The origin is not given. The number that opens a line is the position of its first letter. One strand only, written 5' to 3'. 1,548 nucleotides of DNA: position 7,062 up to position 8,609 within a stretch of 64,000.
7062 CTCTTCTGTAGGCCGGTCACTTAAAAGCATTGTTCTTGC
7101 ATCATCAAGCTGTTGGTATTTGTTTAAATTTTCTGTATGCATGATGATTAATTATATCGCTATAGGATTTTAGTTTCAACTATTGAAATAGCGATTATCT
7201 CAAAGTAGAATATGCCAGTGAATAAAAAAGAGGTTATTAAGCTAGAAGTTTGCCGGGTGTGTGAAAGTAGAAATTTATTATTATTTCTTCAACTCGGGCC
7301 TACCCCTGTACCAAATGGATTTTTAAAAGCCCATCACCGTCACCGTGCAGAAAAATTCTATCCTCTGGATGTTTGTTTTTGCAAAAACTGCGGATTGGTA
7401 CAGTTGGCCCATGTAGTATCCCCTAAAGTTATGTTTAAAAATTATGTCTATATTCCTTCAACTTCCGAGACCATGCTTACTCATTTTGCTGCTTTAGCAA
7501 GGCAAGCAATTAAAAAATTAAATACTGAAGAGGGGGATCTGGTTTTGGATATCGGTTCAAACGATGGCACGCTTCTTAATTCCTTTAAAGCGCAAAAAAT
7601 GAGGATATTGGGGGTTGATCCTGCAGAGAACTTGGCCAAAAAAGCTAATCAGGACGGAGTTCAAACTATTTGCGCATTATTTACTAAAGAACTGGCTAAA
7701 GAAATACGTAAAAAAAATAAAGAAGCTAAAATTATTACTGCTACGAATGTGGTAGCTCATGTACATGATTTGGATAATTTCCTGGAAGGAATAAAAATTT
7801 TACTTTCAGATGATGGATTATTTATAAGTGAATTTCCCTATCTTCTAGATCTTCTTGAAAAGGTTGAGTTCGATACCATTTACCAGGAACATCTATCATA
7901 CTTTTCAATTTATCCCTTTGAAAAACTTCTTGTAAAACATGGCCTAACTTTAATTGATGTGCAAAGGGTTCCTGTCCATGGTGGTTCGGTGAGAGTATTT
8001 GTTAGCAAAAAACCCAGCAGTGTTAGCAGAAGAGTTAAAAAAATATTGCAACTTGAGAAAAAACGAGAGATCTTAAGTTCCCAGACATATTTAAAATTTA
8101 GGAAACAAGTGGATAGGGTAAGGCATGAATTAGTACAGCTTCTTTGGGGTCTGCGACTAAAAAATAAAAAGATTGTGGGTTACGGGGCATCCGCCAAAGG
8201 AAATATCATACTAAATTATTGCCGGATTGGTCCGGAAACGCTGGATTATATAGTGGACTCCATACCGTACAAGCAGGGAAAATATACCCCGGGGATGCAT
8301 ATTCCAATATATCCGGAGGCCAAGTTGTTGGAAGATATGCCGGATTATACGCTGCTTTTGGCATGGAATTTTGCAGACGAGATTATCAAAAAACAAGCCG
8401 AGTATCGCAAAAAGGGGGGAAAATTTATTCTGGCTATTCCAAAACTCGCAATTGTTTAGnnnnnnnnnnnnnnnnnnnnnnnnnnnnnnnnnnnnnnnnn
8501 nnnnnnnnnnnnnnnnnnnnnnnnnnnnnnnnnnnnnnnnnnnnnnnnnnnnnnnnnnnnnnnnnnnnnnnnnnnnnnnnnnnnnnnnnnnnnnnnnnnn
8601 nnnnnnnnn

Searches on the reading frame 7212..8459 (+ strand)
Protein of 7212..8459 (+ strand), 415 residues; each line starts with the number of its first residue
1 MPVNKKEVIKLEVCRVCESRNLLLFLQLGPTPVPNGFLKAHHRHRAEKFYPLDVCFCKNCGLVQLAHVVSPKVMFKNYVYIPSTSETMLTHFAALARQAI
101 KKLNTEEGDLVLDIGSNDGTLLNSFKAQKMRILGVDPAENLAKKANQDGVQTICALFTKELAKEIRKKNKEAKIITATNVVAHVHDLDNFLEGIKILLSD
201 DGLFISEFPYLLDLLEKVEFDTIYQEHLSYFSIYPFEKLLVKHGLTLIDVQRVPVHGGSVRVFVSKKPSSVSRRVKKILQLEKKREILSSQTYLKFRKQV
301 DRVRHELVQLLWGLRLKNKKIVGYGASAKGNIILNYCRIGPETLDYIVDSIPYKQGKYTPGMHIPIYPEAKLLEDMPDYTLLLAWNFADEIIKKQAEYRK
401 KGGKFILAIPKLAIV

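Call 24: search_protein_families(library=pfam, proteins=[window:7212-8459:+], max_evalue=0.01)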
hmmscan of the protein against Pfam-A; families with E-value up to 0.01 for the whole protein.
window:7212-8459:+ (415 aa): 8 families
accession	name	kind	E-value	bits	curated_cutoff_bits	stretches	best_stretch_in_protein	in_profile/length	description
PF08484.17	Methyltransf_14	-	3.6e-59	199.6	23.5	1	254-410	1-160/160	C-methyltransferase C-terminal domain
PF08421.16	Methyltransf_13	-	8.8e-22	77.5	31.3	1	14-75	1-62/62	Putative zinc binding domain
PF13489.12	Methyltransf_23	-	5.1e-17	62.5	27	1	95-248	8-162/164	Methyltransferase domain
PF08242.18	Methyltransf_12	-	2.4e-08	35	30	1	112-204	1-98/98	Methyltransferase domain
PF08241.18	Methyltransf_11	-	3.4e-07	31.2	21.2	1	112-205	1-94/95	Methyltransferase domain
PF13649.12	Methyltransf_25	-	4.8e-06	27.6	27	1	111-202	1-97/97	Methyltransferase domain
PF13847.12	Methyltransf_31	-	0.00071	19.7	27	1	107-216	3-120/145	Methyltransferase domain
PF02353.26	CMAS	-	0.0028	17.5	27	0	96-205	51-163/273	Mycolic acid cyclopropane synthetase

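Call 33: search_protein_families(library=ncbifam, proteins=[window:7212-8459:+], max_evalue=0.00001)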
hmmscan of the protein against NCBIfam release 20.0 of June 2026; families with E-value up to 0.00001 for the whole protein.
window:7212-8459:+ (415 aa): 2 families
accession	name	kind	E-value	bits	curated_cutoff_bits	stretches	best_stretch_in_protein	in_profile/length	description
TIGR01983.1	UbiG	equivalog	4.3e-09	36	102.95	1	102-205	44-151/228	bifunctional 2-polyprenyl-6-hydroxyphenol methylase/3-demethylubiquinol 3-O-methyltransferase UbiG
NF045667.1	MTase_DVU1556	equivalog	3.3e-07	30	155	1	94-205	9-118/213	DVU_1556 family methyltransferase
